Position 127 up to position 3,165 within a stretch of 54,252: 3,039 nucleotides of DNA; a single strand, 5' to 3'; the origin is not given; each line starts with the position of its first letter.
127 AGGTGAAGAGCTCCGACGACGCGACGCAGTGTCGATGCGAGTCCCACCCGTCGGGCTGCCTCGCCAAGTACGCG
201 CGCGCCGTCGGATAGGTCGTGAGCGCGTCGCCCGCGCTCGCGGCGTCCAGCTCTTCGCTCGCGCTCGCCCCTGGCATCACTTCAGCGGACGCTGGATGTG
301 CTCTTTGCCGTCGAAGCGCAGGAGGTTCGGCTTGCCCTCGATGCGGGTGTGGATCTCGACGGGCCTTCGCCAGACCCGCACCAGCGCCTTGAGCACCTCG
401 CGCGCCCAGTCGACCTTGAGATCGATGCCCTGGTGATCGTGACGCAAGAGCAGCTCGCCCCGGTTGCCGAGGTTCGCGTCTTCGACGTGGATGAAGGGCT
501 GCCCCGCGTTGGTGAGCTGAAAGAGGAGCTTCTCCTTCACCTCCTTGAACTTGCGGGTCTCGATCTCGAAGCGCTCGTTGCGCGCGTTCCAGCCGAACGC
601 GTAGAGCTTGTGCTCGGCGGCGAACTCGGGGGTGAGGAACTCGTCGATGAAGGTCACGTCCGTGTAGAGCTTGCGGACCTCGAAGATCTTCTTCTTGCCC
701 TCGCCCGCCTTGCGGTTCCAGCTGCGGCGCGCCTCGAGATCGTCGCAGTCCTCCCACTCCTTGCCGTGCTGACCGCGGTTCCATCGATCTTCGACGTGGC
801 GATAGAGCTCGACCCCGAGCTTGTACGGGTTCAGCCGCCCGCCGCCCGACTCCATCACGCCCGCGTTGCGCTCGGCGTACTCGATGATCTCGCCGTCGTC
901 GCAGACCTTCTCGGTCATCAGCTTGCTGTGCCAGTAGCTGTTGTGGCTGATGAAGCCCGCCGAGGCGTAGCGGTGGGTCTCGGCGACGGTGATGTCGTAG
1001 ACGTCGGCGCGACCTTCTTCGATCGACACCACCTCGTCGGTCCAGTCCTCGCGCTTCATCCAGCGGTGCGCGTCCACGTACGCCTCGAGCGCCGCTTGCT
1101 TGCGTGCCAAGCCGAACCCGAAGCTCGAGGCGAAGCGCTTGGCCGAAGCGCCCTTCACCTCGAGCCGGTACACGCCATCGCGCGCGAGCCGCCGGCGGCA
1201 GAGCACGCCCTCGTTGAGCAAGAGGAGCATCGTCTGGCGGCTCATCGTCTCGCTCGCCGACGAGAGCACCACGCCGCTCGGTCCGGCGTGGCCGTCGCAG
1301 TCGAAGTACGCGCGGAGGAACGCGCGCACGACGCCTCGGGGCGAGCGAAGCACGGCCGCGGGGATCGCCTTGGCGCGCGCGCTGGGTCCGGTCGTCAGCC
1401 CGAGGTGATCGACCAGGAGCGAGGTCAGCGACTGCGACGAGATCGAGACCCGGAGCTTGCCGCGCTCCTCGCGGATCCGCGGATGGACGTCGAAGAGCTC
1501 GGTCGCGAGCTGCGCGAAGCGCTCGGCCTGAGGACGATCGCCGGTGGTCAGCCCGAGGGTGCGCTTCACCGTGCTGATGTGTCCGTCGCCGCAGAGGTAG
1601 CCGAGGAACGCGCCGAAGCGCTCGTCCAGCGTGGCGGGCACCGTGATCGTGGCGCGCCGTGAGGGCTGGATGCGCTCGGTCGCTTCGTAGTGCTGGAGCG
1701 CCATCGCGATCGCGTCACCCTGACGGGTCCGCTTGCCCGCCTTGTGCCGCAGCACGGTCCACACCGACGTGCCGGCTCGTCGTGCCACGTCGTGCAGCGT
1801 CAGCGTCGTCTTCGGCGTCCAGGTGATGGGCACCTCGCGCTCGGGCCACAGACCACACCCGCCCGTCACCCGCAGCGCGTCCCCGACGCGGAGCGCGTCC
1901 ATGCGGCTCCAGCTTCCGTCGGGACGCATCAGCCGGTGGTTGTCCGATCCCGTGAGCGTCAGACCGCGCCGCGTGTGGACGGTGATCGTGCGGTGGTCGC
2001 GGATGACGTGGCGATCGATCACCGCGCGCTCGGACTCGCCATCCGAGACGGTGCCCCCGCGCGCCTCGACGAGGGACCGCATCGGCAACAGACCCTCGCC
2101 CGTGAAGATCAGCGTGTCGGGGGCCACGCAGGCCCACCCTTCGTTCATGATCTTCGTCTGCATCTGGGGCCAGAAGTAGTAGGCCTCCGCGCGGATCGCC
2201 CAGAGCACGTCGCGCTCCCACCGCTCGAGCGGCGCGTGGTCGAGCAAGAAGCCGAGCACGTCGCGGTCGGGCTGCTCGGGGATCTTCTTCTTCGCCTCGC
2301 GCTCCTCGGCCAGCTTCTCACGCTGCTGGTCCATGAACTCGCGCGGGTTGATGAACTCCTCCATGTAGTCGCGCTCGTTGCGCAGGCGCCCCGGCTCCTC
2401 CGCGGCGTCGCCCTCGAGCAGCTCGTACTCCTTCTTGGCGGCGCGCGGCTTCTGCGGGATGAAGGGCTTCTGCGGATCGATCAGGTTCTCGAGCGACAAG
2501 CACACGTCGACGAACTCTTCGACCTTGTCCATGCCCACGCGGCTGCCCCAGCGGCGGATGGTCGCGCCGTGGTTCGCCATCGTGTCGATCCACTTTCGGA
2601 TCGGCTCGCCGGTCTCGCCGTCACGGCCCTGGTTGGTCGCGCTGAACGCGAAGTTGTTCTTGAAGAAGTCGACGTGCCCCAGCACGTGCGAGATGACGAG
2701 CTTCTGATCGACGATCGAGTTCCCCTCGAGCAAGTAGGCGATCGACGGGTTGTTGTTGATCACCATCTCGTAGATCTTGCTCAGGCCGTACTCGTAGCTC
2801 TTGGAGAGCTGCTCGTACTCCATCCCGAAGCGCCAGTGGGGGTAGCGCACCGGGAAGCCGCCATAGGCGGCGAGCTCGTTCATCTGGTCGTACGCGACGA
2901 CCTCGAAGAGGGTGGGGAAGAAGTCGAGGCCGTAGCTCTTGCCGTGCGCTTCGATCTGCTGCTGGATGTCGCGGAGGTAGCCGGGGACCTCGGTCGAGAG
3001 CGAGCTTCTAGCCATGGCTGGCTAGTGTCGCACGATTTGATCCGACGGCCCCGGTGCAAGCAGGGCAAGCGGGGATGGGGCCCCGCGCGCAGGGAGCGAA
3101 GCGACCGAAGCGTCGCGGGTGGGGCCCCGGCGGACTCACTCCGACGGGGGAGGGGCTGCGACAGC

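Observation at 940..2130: Complete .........-type intein splitting SpoVR inside its conserved NEGWA/SYWH motif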

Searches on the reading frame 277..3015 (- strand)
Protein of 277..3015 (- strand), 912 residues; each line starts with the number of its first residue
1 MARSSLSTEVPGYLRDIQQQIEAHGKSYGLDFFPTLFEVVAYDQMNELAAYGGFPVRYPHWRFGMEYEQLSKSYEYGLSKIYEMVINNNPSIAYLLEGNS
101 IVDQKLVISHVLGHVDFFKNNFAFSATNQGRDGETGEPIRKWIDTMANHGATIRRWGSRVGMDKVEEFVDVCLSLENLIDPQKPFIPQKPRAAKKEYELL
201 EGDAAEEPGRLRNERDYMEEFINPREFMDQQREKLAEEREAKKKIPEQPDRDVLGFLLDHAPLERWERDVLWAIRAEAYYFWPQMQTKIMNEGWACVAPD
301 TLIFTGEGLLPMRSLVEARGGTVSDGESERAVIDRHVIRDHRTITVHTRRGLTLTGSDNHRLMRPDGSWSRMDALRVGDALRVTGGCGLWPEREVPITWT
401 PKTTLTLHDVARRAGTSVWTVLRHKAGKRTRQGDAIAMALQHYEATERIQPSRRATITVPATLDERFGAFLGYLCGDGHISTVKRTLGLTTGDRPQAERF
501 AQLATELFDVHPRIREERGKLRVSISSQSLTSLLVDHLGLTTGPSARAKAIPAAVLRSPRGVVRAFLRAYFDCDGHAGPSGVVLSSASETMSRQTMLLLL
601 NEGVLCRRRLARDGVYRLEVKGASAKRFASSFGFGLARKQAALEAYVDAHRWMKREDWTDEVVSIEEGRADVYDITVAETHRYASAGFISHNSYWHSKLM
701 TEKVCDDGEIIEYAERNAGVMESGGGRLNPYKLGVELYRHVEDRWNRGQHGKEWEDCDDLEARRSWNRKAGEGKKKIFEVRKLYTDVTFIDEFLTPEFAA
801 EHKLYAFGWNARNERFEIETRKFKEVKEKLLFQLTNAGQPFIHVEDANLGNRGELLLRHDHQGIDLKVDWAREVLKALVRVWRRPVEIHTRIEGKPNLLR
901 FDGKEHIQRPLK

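Call 4: search_protein_families(library=pfam, proteins=[window:277-3015:-], max_evalue=0.1)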
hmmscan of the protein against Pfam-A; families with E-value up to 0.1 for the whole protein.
window:277-3015:- (912 aa): 5 families
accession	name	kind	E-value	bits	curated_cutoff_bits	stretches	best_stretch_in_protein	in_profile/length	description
PF04293.20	SpoVR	-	6.3e-127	424.1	27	2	14-298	7-271/407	SpoVR like protein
PF14528.11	LAGLIDADG_3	-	2.3e-16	60.2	22.5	2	562-632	2-81/82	LAGLIDADG-like domain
PF14890.11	Intein_splicing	-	6e-08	33.1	35.8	1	342-692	49-155/155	Intein splicing domain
PF24755.2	SpoVR_C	-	1.2e-07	32.1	27.6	1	840-890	1-52/55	SpoVR-like C-terminal domain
PF00356.27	LacI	-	0.029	14.6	27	1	406-422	1-17/46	Bacterial regulatory proteins, lacI family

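Call 5: search_protein_families(library=ncbifam, proteins=[window:277-3015:-], max_evalue=0.1)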
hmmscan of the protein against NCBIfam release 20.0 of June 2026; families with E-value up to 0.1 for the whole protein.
window:277-3015:- (912 aa): 14 families
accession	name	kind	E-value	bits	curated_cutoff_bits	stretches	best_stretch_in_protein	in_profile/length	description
NF008737.0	PRK11767.1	equivalog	5.2e-56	190.2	679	2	14-302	24-292/505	SpoVR family protein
NF011287.0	PRK14698.1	equivalog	1.1e-17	63.4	1238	1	422-618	343-546/1017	V-type ATP synthase subunit A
NF005852.0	PRK07773.1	equivalog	6e-15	54.6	780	2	444-645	485-707/886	replicative DNA helicase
NF003157.0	PRK04132.1-2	equivalog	1.1e-14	53.4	1103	1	463-609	168-312/864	replication factor C small subunit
NF003159.0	PRK04132.1-4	equivalog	2.1e-13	49.2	999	1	463-639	176-337/852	replication factor C small subunit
NF038098.1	GyrA_w_intein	exception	1.1e-10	40.1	1850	1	522-662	295-440/1232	intein-containing DNA gyrase subunit A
NF011491.0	PRK14898.1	equivalog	4.1e-10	38.4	783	1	449-667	226-442/860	DNA-directed RNA polymerase subunit A''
NF003158.0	PRK04132.1-3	equivalog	7.1e-10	36.6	1750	2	446-607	158-304/1437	replication factor C small subunit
NF006207.0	PRK08332.1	equivalog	5.3e-07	27.2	2400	1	546-693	1080-1242/1684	vitamin B12-dependent ribonucleotide reductase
NF011303.0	PRK14715.1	equivalog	1e-06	26.2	1585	1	490-592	1145-1245/1627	DNA-directed DNA polymerase II large subunit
NF038162.1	RtcB_rel_intein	exception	7.9e-05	20.8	1150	1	338-576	145-367/961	intein-containing RtcB family protein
NF011418.0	PRK14845.1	equivalog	0.00016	19.5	756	1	541-651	208-316/1049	translation initiation factor IF-2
TIGR01443.1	intein_Cterm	domain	0.00021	21.4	15.6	1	671-693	1-24/24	intein C-terminal splicing region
TIGR01445.1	intein_Nterm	domain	0.00057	20.8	24.5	1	296-363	1-82/83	intein N-terminal splicing region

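Call 10: find_homologous_proteins(query=window:277-3015:-, max_evalue=1e-10)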
Query window:277-3015:- (912 aa): 7857 proteins with E <= 1e-10 among 8000 candidates; the best 120 are listed.
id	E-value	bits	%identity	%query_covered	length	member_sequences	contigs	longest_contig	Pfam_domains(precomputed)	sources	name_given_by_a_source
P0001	0.0e+0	1918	90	100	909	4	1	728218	PF04293.21,PF24755.3,PF14528.12,PF14890.12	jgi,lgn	jgi:stage V sporulation protein R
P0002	0.0e+0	1533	71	100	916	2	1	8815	PF04293.21,PF24755.3,PF14528.12,PF14890.12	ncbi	-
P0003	0.0e+0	1532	72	100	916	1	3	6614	PF04293.21,PF24755.3,PF14528.12,PF14890.12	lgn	-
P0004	0.0e+0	1516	70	100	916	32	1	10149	PF04293.21,PF24755.3,PF14528.12,PF14890.12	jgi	jgi:stage V sporulation protein R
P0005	0.0e+0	1503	71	100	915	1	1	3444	PF04293.21,PF24755.3,PF14528.12,PF14890.12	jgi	jgi:stage V sporulation protein R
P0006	0.0e+0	1479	69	100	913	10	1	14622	PF04293.21,PF24755.3,PF14528.12,PF14890.12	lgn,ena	-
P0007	0.0e+0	1467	69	100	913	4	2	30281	PF04293.21,PF24755.3,PF14528.12,PF14890.12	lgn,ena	-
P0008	0.0e+0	1452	68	100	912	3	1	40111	PF04293.21,PF24755.3,PF14528.12,PF14890.12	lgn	-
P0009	0.0e+0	1436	68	100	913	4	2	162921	PF04293.21,PF24755.3,PF14528.12,PF14890.12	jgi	-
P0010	0.0e+0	1431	67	100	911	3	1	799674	PF04293.21,PF24755.3,PF14528.12,PF14890.12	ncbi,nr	ncbi:MAG: SpoVR family protein [Sandaracinaceae bacterium]|nr:SpoVR family protein [Sandaracinaceae 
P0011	0.0e+0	1430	67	100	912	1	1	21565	PF04293.21,PF24755.3,PF14528.12,PF14890.12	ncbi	-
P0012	0.0e+0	1428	66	100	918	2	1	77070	PF04293.21,PF14528.12,PF14890.12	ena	-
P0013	0.0e+0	1422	66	100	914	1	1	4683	PF04293.21,PF24755.3,PF14528.12,PF14890.12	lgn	-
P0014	0.0e+0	1415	67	100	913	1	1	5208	PF04293.21,PF24755.3,PF14528.12,PF14890.12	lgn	-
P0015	0.0e+0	1413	67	100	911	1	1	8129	PF04293.21,PF24755.3,PF14528.12,PF14890.12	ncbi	-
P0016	0.0e+0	1407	70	93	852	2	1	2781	PF04293.21,PF24755.3,PF14528.12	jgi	jgi:stage V sporulation protein R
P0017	0.0e+0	1395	65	100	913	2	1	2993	PF04293.21,PF14528.12,PF14890.12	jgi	jgi:stage V sporulation protein R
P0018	0.0e+0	1394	66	100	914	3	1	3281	PF04293.21,PF14528.12,PF14890.12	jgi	jgi:stage V sporulation protein R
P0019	0.0e+0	1384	65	100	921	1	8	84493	PF04293.21,PF24755.3,PF14528.12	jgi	jgi:stage V sporulation protein R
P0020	0.0e+0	1369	73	88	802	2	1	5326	PF04293.21,PF24755.3,PF14528.12,PF14890.12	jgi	jgi:stage V sporulation protein R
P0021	0.0e+0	1364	64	100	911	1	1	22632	PF04293.21,PF24755.3,PF14528.12,PF14890.12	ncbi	ncbi:MAG: SpoVR family protein [Myxococcota bacterium]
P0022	0.0e+0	1362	64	100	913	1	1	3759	PF04293.21,PF24755.3,PF14528.12,PF14890.12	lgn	-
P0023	0.0e+0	1306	62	100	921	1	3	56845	PF04293.21,PF24755.3,PF14528.12,PF14890.12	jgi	jgi:stage V sporulation protein R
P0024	0.0e+0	1295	61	100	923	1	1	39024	PF04293.21,PF24755.3,PF14528.12,PF14890.12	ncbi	ncbi:MAG TPA: SpoVR family protein [Polyangiaceae bacterium]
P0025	0.0e+0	1285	61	100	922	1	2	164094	PF04293.21,PF24755.3,PF14528.12,PF14890.12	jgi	jgi:stage V sporulation protein R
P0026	0.0e+0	1282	61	100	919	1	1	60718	PF04293.21,PF24755.3,PF14528.12,PF14890.12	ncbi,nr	ncbi:MAG: SpoVR family protein [Labilithrix sp.]|nr:SpoVR family protein [Labilithrix sp.]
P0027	0.0e+0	1275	61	100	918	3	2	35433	PF04293.21,PF24755.3,PF14528.12,PF14890.12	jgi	jgi:stage V sporulation protein R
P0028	0.0e+0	1275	60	100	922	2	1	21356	PF04293.21,PF24755.3,PF14528.12,PF14890.12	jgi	jgi:stage V sporulation protein R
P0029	0.0e+0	1272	60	100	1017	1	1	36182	PF04293.21,PF24755.3,PF14528.12,PF14890.12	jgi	jgi:stage V sporulation protein R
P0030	0.0e+0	1261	60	100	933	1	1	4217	PF04293.21,PF24755.3,PF14528.12,PF14890.12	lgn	-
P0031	0.0e+0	1259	60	100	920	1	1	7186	PF04293.21,PF24755.3,PF14528.12,PF14890.12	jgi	jgi:stage V sporulation protein R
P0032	0.0e+0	1258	60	100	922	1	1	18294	PF04293.21,PF24755.3,PF14528.12,PF14890.12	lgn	-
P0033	0.0e+0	1258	60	100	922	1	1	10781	PF04293.21,PF24755.3,PF14528.12,PF14890.12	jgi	jgi:stage V sporulation protein R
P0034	0.0e+0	1256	60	100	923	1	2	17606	PF04293.21,PF24755.3,PF14528.12,PF14890.12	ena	-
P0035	0.0e+0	1254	60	100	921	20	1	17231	PF04293.21,PF24755.3,PF14528.12,PF14890.12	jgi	jgi:stage V sporulation protein R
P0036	0.0e+0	1251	60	100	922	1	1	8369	PF04293.21,PF24755.3,PF14528.12,PF14890.12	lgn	-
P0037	0.0e+0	1248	60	100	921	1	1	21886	PF04293.21,PF24755.3,PF14528.12,PF14890.12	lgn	-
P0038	0.0e+0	1245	59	100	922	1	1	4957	PF04293.21,PF14528.12,PF14890.12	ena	-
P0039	0.0e+0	1244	59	100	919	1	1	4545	PF04293.21,PF24755.3,PF14528.12,PF14890.12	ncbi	-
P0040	0.0e+0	1243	59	100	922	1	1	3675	PF04293.21,PF24755.3,PF14528.12,PF14890.12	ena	-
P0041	0.0e+0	1243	59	100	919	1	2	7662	PF04293.21,PF24755.3,PF14528.12,PF14890.12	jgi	jgi:stage V sporulation protein R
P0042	0.0e+0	1243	59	100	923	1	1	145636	PF04293.21,PF14528.12,PF14890.12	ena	-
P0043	0.0e+0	1241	58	100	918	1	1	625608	PF04293.21,PF24755.3,PF14528.12,PF14890.12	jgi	-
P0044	0.0e+0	1241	59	100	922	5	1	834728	PF04293.21,PF24755.3,PF14528.12,PF14890.12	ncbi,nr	ncbi:MAG: SpoVR family protein [Myxococcales bacterium]|nr:SpoVR family protein [Myxococcales bacter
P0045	0.0e+0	1240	59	100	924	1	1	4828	PF04293.21,PF24755.3,PF14528.12,PF14890.12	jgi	jgi:stage V sporulation protein R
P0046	0.0e+0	1239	59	100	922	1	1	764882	PF04293.21,PF24755.3,PF14528.12,PF14890.12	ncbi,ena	-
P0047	0.0e+0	1239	58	100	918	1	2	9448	PF04293.21,PF24755.3,PF14528.12,PF14890.12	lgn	-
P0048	0.0e+0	1238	59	100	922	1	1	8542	PF04293.21,PF24755.3,PF14528.12,PF14890.12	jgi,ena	-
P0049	0.0e+0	1237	59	99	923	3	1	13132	PF04293.21,PF24755.3,PF14528.12,PF14890.12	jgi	jgi:stage V sporulation protein R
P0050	0.0e+0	1236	59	100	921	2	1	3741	PF04293.21,PF24755.3,PF14528.12,PF14890.12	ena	-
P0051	0.0e+0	1235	59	100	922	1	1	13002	PF04293.21,PF24755.3,PF14528.12,PF14890.12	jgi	jgi:stage V sporulation protein R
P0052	0.0e+0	1234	59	100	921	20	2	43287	PF04293.21,PF24755.3,PF14528.12,PF14890.12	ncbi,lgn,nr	ncbi:MAG: SpoVR family protein [Deltaproteobacteria bacterium]|nr:SpoVR family protein [Myxococcales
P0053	0.0e+0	1232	59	100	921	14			PF04293.21,PF24755.3,PF14528.12,PF14890.12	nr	nr:SpoVR family protein [Deltaproteobacteria bacterium]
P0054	0.0e+0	1231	59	100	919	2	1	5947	PF04293.21,PF24755.3,PF14528.12,PF14890.12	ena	-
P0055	0.0e+0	1230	59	99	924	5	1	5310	PF04293.21,PF24755.3,PF14528.12,PF14890.12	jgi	jgi:stage V sporulation protein R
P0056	0.0e+0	1229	59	100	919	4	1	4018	PF04293.21,PF24755.3,PF14528.12,PF14890.12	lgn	-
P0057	0.0e+0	1229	59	100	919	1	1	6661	PF04293.21,PF24755.3,PF14528.12,PF14890.12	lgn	-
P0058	0.0e+0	1226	59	100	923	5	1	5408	PF04293.21,PF24755.3,PF14528.12,PF14890.12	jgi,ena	jgi:stage V sporulation protein R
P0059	0.0e+0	1222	58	100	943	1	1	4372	PF04293.21,PF24755.3,PF14528.12,PF14890.12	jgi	jgi:stage V sporulation protein R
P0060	0.0e+0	1221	59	99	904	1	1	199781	PF04293.21,PF14528.12,PF14890.12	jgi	-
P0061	0.0e+0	1220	59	100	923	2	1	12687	PF04293.21,PF24755.3,PF14528.12,PF14890.12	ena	-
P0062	0.0e+0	1220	58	100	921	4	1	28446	PF04293.21,PF24755.3,PF14528.12,PF14890.12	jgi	jgi:stage V sporulation protein R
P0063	0.0e+0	1216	57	100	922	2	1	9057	PF04293.21,PF24755.3,PF14528.12,PF14890.12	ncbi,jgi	jgi:stage V sporulation protein R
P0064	0.0e+0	1216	59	100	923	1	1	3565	PF04293.21,PF24755.3,PF14528.12,PF14890.12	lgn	-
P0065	0.0e+0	1215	59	99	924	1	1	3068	PF04293.21,PF24755.3,PF14528.12,PF14890.12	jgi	jgi:stage V sporulation protein R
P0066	0.0e+0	1209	58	100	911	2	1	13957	PF04293.21,PF24755.3,PF14528.12,PF14890.12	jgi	jgi:stage V sporulation protein R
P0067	0.0e+0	1209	58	100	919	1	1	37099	PF04293.21,PF24755.3,PF14528.12,PF14890.12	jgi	jgi:stage V sporulation protein R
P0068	0.0e+0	1207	58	99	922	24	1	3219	PF04293.21,PF24755.3,PF14528.12,PF14890.12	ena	-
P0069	0.0e+0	1204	58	100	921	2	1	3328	PF04293.21,PF24755.3,PF14528.12,PF14890.12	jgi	jgi:stage V sporulation protein R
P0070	0.0e+0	1201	58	99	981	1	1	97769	PF04293.21,PF24755.3,PF14528.12,PF14890.12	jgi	jgi:stage V sporulation protein R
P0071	0.0e+0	1201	58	99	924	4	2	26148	PF04293.21,PF24755.3,PF14528.12,PF14890.12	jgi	jgi:stage V sporulation protein R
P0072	0.0e+0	1199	58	100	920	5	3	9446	PF04293.21,PF24755.3,PF14528.12,PF14890.12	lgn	-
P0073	0.0e+0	1199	58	100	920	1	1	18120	PF04293.21,PF24755.3,PF14528.12,PF14890.12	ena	-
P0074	0.0e+0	1198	55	100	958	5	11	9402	PF04293.21,PF24755.3,PF14528.12,PF14890.12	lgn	-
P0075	0.0e+0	1194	57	99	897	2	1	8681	PF04293.21,PF14528.12,PF14890.12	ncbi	-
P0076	0.0e+0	1191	59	99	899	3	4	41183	PF04293.21,PF24755.3,PF14528.12,PF14890.12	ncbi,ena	-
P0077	0.0e+0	1185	57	100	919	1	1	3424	PF04293.21,PF24755.3,PF14528.12,PF14890.12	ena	-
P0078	0.0e+0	1184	58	99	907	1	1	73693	PF04293.21,PF24755.3,PF14528.12,PF14890.12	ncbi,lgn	-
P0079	0.0e+0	1178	58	100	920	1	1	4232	PF04293.21,PF24755.3,PF14528.12,PF14890.12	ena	-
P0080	0.0e+0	1177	56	99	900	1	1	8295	PF04293.21,PF24755.3,PF14528.12,PF14890.12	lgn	-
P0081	0.0e+0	1177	58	99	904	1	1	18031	PF04293.21,PF24755.3,PF14528.12,PF14890.12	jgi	jgi:stage V sporulation protein R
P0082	0.0e+0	1174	57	99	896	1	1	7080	PF04293.21,PF14528.12,PF14890.12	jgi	jgi:stage V sporulation protein R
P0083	0.0e+0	1174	57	99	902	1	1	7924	PF04293.21,PF24755.3,PF14528.12,PF14890.12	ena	-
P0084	0.0e+0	1173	56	100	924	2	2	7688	PF04293.21,PF24755.3,PF14528.12,PF14890.12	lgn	-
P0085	0.0e+0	1170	57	99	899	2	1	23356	PF04293.21,PF24755.3,PF14528.12,PF14890.12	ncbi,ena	-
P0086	0.0e+0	1166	57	99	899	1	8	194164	PF04293.21,PF24755.3,PF14528.12,PF14890.12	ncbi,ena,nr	ncbi:MAG: SpoVR family protein [Myxococcales bacterium]|nr:SpoVR family protein [Myxococcales bacter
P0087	0.0e+0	1164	55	98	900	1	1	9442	PF04293.21,PF24755.3,PF14528.12,PF14890.12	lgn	-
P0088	0.0e+0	1161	57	98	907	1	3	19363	PF04293.21,PF24755.3,PF14528.12,PF14890.12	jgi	jgi:stage V sporulation protein R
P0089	0.0e+0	1158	57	98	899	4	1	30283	PF04293.21,PF14528.12,PF14890.12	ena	-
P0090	0.0e+0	1155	58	98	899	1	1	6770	PF04293.21,PF14528.12,PF14890.12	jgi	-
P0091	0.0e+0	1155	56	99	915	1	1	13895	PF04293.21,PF24755.3,PF14528.12,PF14890.12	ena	-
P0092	0.0e+0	1152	57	98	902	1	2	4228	PF04293.21,PF24755.3,PF14528.12,PF14890.12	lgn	-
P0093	0.0e+0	1152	57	99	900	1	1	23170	PF04293.21,PF24755.3,PF14528.12,PF14890.12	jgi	jgi:stage V sporulation protein R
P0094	0.0e+0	1151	56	100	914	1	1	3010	PF04293.21,PF24755.3,PF14528.12,PF14890.12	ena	-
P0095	0.0e+0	1148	56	99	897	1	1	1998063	PF04293.21,PF24755.3,PF14528.12,PF14890.12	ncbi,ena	-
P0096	0.0e+0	1148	57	98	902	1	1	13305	PF04293.21,PF24755.3,PF14528.12,PF14890.12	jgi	jgi:stage V sporulation protein R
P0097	0.0e+0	1147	56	99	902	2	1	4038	PF04293.21,PF24755.3,PF14528.12,PF14890.12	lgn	-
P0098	0.0e+0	1147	56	98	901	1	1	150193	PF04293.21,PF24755.3,PF14528.12,PF14890.12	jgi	jgi:stage V sporulation protein R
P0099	0.0e+0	1147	57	98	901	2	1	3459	PF04293.21,PF24755.3,PF14528.12,PF14890.12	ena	-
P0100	0.0e+0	1147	55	99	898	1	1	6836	PF04293.21,PF24755.3,PF14528.12,PF14890.12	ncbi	ncbi:MAG: SpoVR family protein [Planctomycetota bacterium]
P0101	0.0e+0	1147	56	99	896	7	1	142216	PF04293.21,PF24755.3,PF14528.12,PF14890.12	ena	-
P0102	0.0e+0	1146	57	98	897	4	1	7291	PF04293.21,PF14528.12,PF14890.12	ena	-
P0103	0.0e+0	1145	56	100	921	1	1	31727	PF04293.21,PF24755.3,PF14528.12,PF14890.12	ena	-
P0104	0.0e+0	1144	55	100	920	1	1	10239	PF04293.21,PF24755.3,PF14528.12,PF14890.12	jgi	jgi:stage V sporulation protein R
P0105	0.0e+0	1144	56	99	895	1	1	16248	PF04293.21,PF24755.3,PF14528.12,PF14890.12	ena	-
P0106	0.0e+0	1144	56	98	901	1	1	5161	PF04293.21,PF24755.3,PF14528.12,PF14890.12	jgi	jgi:stage V sporulation protein R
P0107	0.0e+0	1140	57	99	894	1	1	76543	PF04293.21,PF24755.3,PF14528.12,PF14890.12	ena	-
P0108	0.0e+0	1139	57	98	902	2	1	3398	PF04293.21,PF24755.3,PF14528.12,PF14890.12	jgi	jgi:stage V sporulation protein R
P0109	0.0e+0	1139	57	98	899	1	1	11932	PF04293.21,PF14528.12,PF14890.12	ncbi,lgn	-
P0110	0.0e+0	1137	56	99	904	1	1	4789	PF04293.21,PF24755.3,PF14528.12,PF14890.12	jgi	jgi:stage V sporulation protein R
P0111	0.0e+0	1132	54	99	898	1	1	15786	PF04293.21,PF24755.3,PF14528.12,PF14890.12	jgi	jgi:stage V sporulation protein R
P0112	0.0e+0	1131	57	98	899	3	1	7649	PF04293.21,PF14528.12,PF14890.12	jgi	-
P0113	0.0e+0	1131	56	98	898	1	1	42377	PF04293.21,PF14528.12,PF14890.12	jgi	jgi:stage V sporulation protein R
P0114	0.0e+0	1131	55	99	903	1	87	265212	PF04293.21,PF24755.3,PF14528.12,PF14890.12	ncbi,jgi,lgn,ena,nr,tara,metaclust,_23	ncbi:MAG TPA: SpoVR family protein [Myxococcales bacterium]|nr:SpoVR family protein [Deltaproteobact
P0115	0.0e+0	1128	55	99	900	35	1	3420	PF04293.21,PF24755.3,PF14528.12,PF14890.12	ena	-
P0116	0.0e+0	1128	55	98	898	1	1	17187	PF04293.21,PF24755.3,PF14528.12,PF14890.12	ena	-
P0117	0.0e+0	1127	57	98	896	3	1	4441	PF04293.21,PF24755.3,PF14528.12,PF14890.12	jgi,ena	-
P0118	0.0e+0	1127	55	99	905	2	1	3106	PF04293.21,PF24755.3,PF14528.12,PF14890.12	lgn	-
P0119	0.0e+0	1127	56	99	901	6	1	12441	PF04293.21,PF24755.3,PF14528.12,PF14890.12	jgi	jgi:stage V sporulation protein R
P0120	0.0e+0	1126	56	98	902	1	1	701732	PF04293.21,PF24755.3,PF14528.12,PF14890.12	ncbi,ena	-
